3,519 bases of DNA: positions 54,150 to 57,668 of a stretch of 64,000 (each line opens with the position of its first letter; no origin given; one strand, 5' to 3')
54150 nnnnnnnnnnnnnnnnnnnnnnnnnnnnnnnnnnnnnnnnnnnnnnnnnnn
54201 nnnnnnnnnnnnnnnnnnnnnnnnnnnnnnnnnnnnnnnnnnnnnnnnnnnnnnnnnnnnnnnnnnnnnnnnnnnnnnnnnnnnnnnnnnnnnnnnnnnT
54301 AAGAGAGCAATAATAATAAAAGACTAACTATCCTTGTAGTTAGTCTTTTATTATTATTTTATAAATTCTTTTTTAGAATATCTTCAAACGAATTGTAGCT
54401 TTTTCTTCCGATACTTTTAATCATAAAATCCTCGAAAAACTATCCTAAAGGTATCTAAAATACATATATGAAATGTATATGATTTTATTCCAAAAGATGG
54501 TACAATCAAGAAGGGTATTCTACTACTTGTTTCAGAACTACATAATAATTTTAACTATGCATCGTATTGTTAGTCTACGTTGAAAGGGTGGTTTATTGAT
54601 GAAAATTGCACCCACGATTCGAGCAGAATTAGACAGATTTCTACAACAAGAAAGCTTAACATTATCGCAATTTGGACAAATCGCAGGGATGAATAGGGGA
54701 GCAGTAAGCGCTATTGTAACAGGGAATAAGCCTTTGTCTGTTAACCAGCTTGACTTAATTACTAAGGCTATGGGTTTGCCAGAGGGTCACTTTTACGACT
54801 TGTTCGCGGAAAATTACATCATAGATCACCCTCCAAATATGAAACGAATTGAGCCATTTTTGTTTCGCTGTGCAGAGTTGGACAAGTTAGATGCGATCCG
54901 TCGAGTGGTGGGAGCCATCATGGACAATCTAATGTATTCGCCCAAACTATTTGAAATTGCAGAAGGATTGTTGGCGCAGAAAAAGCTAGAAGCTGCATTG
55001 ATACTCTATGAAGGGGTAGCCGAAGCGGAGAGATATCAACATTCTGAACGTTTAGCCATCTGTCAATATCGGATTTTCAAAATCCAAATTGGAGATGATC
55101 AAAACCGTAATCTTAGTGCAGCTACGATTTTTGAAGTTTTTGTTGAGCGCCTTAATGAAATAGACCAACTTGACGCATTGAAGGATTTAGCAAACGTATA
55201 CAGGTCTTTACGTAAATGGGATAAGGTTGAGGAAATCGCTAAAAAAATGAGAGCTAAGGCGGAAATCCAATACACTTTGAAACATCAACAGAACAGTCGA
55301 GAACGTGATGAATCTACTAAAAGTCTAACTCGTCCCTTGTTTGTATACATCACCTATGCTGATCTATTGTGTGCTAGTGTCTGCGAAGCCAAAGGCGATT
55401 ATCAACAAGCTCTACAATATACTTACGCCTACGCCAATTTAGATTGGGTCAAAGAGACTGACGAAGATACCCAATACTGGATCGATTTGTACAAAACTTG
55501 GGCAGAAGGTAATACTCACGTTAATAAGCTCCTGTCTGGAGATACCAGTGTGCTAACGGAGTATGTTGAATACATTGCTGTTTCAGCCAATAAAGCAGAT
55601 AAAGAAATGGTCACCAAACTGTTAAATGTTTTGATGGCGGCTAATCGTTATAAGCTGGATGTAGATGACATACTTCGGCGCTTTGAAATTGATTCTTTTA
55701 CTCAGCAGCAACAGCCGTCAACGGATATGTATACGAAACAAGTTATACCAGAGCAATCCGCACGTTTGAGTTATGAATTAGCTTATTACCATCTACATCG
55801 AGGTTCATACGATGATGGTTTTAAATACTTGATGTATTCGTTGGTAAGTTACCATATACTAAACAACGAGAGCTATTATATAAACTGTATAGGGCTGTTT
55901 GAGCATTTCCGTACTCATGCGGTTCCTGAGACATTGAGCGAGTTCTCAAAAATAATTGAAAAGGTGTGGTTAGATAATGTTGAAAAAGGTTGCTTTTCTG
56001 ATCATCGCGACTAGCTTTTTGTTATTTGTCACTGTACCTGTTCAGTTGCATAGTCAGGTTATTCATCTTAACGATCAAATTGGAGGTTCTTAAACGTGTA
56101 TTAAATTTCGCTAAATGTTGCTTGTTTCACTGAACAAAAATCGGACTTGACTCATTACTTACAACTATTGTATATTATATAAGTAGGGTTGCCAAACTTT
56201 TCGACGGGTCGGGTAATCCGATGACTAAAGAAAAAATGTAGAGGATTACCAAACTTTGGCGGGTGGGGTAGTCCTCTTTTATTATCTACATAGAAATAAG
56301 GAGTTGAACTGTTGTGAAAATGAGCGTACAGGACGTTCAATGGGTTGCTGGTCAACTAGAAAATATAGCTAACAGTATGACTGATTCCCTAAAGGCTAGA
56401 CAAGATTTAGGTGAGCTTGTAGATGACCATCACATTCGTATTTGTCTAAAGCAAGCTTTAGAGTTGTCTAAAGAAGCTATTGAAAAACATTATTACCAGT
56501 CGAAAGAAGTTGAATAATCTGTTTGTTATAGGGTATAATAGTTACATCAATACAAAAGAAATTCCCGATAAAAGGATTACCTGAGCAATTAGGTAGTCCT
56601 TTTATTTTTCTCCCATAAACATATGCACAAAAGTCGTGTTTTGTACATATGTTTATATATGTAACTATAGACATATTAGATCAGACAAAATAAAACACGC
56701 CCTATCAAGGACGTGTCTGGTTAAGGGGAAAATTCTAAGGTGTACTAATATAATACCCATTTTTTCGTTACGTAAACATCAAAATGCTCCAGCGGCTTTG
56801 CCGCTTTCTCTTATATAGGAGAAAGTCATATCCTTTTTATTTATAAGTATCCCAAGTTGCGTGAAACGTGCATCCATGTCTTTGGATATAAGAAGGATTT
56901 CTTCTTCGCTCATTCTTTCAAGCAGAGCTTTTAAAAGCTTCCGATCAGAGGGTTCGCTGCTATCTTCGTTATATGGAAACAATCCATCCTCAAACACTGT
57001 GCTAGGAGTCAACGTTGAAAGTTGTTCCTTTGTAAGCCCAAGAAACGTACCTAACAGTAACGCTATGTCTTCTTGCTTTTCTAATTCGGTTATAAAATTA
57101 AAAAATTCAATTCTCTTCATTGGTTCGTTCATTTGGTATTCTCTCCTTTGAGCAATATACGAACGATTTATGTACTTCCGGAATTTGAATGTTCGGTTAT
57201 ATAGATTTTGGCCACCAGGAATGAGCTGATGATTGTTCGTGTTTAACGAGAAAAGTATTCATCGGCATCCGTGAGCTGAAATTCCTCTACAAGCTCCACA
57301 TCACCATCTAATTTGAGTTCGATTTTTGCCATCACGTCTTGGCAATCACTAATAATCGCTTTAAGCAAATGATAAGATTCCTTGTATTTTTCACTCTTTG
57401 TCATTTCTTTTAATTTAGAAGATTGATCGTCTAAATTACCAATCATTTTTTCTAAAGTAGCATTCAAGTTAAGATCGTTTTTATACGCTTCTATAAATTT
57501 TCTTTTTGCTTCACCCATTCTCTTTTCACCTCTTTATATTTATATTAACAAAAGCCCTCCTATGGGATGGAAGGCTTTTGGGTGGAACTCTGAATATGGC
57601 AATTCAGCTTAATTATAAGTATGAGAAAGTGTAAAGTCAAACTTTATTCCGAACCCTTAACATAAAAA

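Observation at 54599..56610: RRNPP-type (arbitrium-like) communication cassette: HTH-TPR regulator, overlapping secreted 38-aa peptide, then promoter-driven small RNA and small ORF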

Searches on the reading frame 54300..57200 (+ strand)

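Call 34: find_homologous_proteins(query=L002:7935-8429:+, max_evalue=0.001)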
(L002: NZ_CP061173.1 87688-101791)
Query L002:7935-8429:+ (165 aa): 3 proteins with E <= 0.001 among 104 candidates.
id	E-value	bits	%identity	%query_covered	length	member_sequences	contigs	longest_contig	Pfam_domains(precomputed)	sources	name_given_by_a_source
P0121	1.9e-100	351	100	100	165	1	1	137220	-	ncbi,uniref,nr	ncbi:hypothetical protein IAQ67_28935 (plasmid) [Paenibacillus peoriae]|uniref:Uncharacterized prote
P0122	1.0e-35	141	66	62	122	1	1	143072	-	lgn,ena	-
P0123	1.1e-30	125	63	63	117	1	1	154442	-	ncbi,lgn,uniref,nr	ncbi:hypothetical protein [Paenibacillus sp. Mc5Re-14]|uniref:hypothetical protein n=1 Tax=Paenibaci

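Call 36: find_encoding_contigs(protein=P0122, flank=5000, max_places=2)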
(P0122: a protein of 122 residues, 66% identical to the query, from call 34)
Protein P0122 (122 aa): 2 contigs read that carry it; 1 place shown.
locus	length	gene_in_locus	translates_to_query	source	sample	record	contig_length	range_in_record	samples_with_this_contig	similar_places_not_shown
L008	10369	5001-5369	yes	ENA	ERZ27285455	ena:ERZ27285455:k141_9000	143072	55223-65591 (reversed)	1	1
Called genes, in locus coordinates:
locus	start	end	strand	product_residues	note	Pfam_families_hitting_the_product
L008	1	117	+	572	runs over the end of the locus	PF24517:CBM96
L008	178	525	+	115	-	-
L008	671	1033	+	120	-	-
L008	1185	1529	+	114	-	-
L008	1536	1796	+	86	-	-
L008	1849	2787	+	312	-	PF02557:VanY, PF13539:Peptidase_M15_4, PF01471:PG_binding_1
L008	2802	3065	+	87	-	-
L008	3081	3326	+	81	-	-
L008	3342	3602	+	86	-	-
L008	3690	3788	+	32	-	-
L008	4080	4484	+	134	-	-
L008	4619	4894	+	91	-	-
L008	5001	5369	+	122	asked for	-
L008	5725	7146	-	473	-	-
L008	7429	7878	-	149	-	PF04014:MazE_antitoxin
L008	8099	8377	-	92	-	-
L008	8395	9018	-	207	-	-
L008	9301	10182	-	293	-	-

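Call 60: search_protein_representatives(protein=P0121)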
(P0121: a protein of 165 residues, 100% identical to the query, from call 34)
Query: 165 residues. Proteins with E-value up to 0.001 (for the whole library): 6; up to 1e-10: 2; up to 1e-30: 1. The best 6 are listed.
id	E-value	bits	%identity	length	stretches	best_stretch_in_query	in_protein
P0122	3.3e-36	140.8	77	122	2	106-164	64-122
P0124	2.1e-16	76.5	66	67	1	1-58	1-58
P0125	2.6e-09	53.5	41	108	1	3-96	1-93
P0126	3.8e-08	49.8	68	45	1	3-43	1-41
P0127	5.6e-05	39.5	26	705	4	78-144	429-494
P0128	3.5e-04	36.9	40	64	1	5-59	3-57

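Call 63: find_encoding_contigs(protein=P0125, flank=4000, max_places=3)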
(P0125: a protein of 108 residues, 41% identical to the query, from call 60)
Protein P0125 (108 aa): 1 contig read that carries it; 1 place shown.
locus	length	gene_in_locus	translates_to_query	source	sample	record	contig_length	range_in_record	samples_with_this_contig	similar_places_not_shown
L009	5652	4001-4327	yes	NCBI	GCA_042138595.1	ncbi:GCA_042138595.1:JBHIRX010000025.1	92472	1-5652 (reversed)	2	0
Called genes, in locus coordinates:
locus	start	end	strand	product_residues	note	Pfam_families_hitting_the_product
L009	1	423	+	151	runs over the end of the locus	PF04002:RadC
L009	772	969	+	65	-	PF04014:MazE_antitoxin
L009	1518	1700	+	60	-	-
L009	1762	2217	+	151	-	PF19419:DUF5983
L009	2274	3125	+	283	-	-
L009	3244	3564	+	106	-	-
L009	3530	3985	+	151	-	-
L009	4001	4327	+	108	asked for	-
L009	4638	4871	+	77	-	-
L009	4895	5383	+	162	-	-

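Call 64: find_encoding_contigs(protein=P0128, flank=4000, max_places=3)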
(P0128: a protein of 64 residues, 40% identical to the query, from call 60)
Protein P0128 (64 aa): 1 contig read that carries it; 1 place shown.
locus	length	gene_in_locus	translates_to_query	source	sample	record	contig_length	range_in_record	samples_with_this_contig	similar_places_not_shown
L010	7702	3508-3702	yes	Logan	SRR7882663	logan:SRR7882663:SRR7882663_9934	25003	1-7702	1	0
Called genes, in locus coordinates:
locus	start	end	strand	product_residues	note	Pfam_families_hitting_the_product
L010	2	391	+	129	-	?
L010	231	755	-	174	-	-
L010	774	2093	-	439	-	-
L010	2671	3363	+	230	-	-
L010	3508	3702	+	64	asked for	-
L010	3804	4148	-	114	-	-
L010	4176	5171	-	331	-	PF01551:Peptidase_M23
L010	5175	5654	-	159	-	-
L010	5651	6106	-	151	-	-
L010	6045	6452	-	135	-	-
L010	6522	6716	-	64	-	-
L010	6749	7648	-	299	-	-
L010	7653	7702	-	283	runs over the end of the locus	PF00482:T2SSF (weak)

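Call 66: search_protein_families(library=pfam, proteins=[L010:774-2093:-, L010:2671-3363:+, L009:2274-3125:+, L009:3530-3985:+, L009:3244-3564:+, P0121, P0125, L010:3804-4148:-], max_evalue=0.1)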
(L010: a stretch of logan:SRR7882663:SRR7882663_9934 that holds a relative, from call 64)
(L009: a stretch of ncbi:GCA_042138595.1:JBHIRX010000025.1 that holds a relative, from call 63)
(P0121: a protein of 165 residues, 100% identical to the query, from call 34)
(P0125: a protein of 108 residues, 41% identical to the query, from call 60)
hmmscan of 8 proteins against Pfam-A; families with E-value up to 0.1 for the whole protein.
L010:774-2093:- (439 aa): 2 families
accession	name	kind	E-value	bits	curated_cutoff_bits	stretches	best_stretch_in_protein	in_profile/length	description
PF17989.7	ALP_N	-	0.043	14.5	26.3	1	13-198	3-143/148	Actin like proteins N terminal domain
PF24142.1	Beta-sand_ComC_1st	-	0.069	14.4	27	0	3-43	13-56/79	EGF-like domain-containing protein ComC first beta-sandwich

L010:2671-3363:+ (230 aa): 2 families
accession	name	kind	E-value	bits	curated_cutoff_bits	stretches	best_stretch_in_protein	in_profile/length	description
PF03564.21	DUF1759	-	0.04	14.3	25.4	1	145-221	72-145/148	Protein of unknown function (DUF1759)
PF08002.16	DUF1697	-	0.069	14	24.4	0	109-190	40-124/137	Protein of unknown function (DUF1697)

L009:2274-3125:+ (283 aa): 0 families

L009:3530-3985:+ (151 aa): 2 families
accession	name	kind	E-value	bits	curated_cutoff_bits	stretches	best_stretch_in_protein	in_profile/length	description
PF09998.14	DUF2239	-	0.022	15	25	1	34-85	68-117/182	Uncharacterized protein conserved in bacteria (DUF2239)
PF07878.17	RHH_5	-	0.055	13.7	26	1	52-70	2-20/43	CopG-like RHH_1 or ribbon-helix-helix domain, RHH_5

L009:3244-3564:+ (106 aa): 0 families

P0121 (165 aa): 2 families
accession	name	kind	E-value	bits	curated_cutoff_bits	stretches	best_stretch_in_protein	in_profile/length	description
PF08281.18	Sigma70_r4_2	-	0.0083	16.2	25.7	1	65-98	2-35/54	Sigma-70, region 4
PF01877.22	RNA_binding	-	0.024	15.4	26.9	1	99-149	48-100/120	RNA binding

P0125 (108 aa): 1 family
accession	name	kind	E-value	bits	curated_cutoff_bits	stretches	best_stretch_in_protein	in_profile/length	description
PF16076.10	Acyltransf_C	-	0.014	15.8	26.5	1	17-65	6-53/74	Acyltransferase C-terminus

L010:3804-4148:- (114 aa): 1 family
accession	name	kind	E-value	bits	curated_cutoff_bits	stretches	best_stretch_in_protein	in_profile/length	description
PF14353.12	CpXC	-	0.087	13.3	25.4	1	37-78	17-57/121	CpXC protein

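Call 76: predict_structure(alignment_id=A5)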
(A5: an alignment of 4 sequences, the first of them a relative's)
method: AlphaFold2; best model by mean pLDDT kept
length: 165 residues; sequences in the alignment: 4
mean_pLDDT: 48.0   pTM: 0.35
mean pLDDT of the five models: 48.0, 46.9, 43.6, 41.0, 40.2
residues with pLDDT >= 90: 0; 70-90: 2; 50-70: 64; < 50: 99
segments of 3 or more residues with pLDDT < 50: 1-3, 56-130, 146-153, 155-165
pLDDT, mean of each block of 10 residues (from residue 1): 53 64 62 59 58 50 42 39 42 42 32 39 46 54 48 44 33
secondary structure, 60 per line:
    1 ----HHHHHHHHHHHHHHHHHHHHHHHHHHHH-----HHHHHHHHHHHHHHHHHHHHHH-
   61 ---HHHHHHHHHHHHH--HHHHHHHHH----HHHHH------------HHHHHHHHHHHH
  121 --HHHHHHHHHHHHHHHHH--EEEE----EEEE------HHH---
elements in order: H5-32 H38-59 H64-76 H79-87 H92-96 H109-120 H123-139 E142-145 E150-153

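Call 89: search_solved_structures(query=A6, max_evalue=10)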
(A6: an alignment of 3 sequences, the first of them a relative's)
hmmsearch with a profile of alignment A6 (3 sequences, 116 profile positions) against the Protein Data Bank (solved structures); distinct sequences matched with E-value up to 10: 3.
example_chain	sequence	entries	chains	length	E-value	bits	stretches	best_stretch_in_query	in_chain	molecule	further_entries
1re0_B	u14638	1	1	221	0.49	13.9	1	15-90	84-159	ARF guanine-nucleotide exchange factor 1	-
3i5f_B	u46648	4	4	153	0.53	13.8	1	24-85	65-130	Myosin regulatory light chain LC-2, mantle muscle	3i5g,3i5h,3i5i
2lky_A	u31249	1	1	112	1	12.8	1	62-108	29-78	Uncharacterized protein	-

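Call 90: search_solved_structures(query=A7, max_evalue=10)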
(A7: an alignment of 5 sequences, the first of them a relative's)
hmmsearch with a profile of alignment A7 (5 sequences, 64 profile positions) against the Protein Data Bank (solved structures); distinct sequences matched with E-value up to 10: 5.
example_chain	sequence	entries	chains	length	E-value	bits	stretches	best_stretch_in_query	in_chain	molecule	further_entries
6u1s_A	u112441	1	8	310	6.8e-05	26.4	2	9-59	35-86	de novo designed 16-helix transmembrane nanopore, TMHC8_R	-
5cwh_A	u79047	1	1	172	0.12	16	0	21-56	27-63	Designed helical repeat protein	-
5h78_A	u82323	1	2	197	0.2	15.3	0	21-56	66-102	cAMP-dependent protein kinase type II-alpha regulatory subunit,DHR14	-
5h7c_A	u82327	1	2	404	0.39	14.4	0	21-56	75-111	Immunoglobulin G-binding protein A, DHR14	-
4hqf_A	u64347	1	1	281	1.8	12.2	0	16-32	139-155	Thrombospondin-related anonymous protein, TRAP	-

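Call 91: search_protein_families(library=pfam, proteins=[L002:3698-4633:+, L002:892-2244:-], max_evalue=0.1)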
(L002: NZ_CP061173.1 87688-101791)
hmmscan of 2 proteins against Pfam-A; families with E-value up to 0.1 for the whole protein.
L002:3698-4633:+ (311 aa): 10 families
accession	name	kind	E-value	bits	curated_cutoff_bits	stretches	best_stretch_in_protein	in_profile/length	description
PF13424.12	TPR_12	-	0.00012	22.6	30.1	0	206-248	6-48/77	Tetratricopeptide repeat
PF07719.23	TPR_2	-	0.00012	22.3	27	0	80-100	6-26/34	Tetratricopeptide repeat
PF00515.34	TPR_1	-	0.0019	18.4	27.8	0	82-100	8-26/34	Tetratricopeptide repeat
PF13181.12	TPR_8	-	0.002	18.6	25.7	0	78-102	4-28/34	Tetratricopeptide repeat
PF14853.12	Fis1_TPR_C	-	0.0026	18.3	25.3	0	204-230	2-28/53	Fis1 C-terminal tetratricopeptide repeat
PF12895.13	ANAPC3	-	0.0082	16.8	27.2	1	204-229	24-49/82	Anaphase-promoting complex, cyclosome, subunit 3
PF13374.12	TPR_10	-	0.0096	16.4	27.5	0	209-233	8-32/42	Tetratricopeptide repeat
PF13174.12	TPR_6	-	0.021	15.9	26.3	0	76-100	1-25/33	Tetratricopeptide repeat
PF13432.12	TPR_16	-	0.051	14.5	32.7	0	80-100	2-22/65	Tetratricopeptide repeat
PF25326.1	ARM_SRB8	-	0.096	12.6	27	0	5-44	91-130/193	SRB8 ARM-like domain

L002:892-2244:- (450 aa): 2 families
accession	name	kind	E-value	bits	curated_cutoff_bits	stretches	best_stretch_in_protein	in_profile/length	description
PF01381.28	HTH_3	-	0.0004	20.8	23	1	2-48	9-55/55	Helix-turn-helix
PF13560.12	HTH_31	-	0.089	13.6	27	0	2-42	14-55/64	Helix-turn-helix domain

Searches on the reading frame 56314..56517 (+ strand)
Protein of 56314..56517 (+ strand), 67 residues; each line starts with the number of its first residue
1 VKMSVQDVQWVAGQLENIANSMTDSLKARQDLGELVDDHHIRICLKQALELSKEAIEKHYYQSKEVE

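Call 4: search_protein_families(library=pfam, proteins=[window:56314-56517:+], max_evalue=1)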
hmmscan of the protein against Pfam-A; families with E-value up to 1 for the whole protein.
window:56314-56517:+ (67 aa): 2 families
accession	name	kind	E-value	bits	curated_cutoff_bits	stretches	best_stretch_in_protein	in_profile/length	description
PF25818.1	MTRES1_C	-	0.049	14.5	27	1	31-64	2-35/103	Mitochondrial transcription rescue factor 1, C-terminal domain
PF09467.15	Yopt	-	0.079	13.5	25.5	1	12-54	1-41/71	Hypothetical protein Yopt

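Call 6: search_protein_families(library=phrogs, proteins=[window:56314-56517:+], max_evalue=0.01)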
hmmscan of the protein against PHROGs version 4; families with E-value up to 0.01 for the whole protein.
window:56314-56517:+ (67 aa): 0 families

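Call 96: search_protein_families(library=ncbifam, proteins=[window:56314-56517:+], max_evalue=1)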
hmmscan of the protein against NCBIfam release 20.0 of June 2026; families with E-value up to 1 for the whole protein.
window:56314-56517:+ (67 aa): 0 families

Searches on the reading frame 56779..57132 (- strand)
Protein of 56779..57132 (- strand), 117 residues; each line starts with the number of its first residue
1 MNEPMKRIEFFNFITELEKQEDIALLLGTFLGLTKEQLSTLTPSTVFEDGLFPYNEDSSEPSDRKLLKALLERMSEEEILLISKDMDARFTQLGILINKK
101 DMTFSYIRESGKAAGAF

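Call 4: search_protein_families(library=pfam, proteins=[window:56779-57132:-], max_evalue=1)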
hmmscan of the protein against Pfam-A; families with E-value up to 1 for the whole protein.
window:56779-57132:- (117 aa): 1 family
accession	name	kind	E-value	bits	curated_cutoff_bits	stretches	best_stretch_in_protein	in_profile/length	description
PF01877.22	RNA_binding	-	0.0013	19.4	26.9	1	8-100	2-98/120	RNA binding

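Call 6: search_protein_families(library=phrogs, proteins=[window:56779-57132:-], max_evalue=0.01)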
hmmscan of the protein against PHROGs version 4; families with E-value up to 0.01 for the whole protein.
window:56779-57132:- (117 aa): 0 families

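Call 96: search_protein_families(library=ncbifam, proteins=[window:56779-57132:-], max_evalue=1)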
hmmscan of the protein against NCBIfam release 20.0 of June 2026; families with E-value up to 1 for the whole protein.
window:56779-57132:- (117 aa): 0 families

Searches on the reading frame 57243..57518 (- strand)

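Call 6: search_protein_families(library=phrogs, proteins=[window:57243-57518:-], max_evalue=0.01)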
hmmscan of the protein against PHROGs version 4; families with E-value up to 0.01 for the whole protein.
window:57243-57518:- (91 aa): 0 families

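Call 91: search_protein_families(library=pfam, proteins=[window:57243-57518:-], max_evalue=0.1)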
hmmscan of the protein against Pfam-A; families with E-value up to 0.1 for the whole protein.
window:57243-57518:- (91 aa): 4 families
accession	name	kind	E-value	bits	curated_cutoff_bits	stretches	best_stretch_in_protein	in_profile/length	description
PF05833.16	NFACT_N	-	0.02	14.2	31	1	17-69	308-360/456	NFACT N-terminal and middle domains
PF10303.14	DUF2408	-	0.029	15.4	25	1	18-81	41-104/130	Protein of unknown function (DUF2408)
PF05508.16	Ran-binding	-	0.038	13.6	25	1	13-68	81-137/304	RanGTP-binding protein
PF15191.11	Synaptonemal_3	-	0.041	14.2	27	1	10-40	13-43/92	Synaptonemal complex central element protein 3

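Call 96: search_protein_families(library=ncbifam, proteins=[window:57243-57518:-], max_evalue=1)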
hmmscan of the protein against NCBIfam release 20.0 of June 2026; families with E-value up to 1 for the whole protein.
window:57243-57518:- (91 aa): 1 family
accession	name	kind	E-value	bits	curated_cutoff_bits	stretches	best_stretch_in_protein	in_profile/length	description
NF041507.1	HrpE_Xanth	equivalog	0.084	13.3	90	1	9-32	55-78/85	HrpE family protein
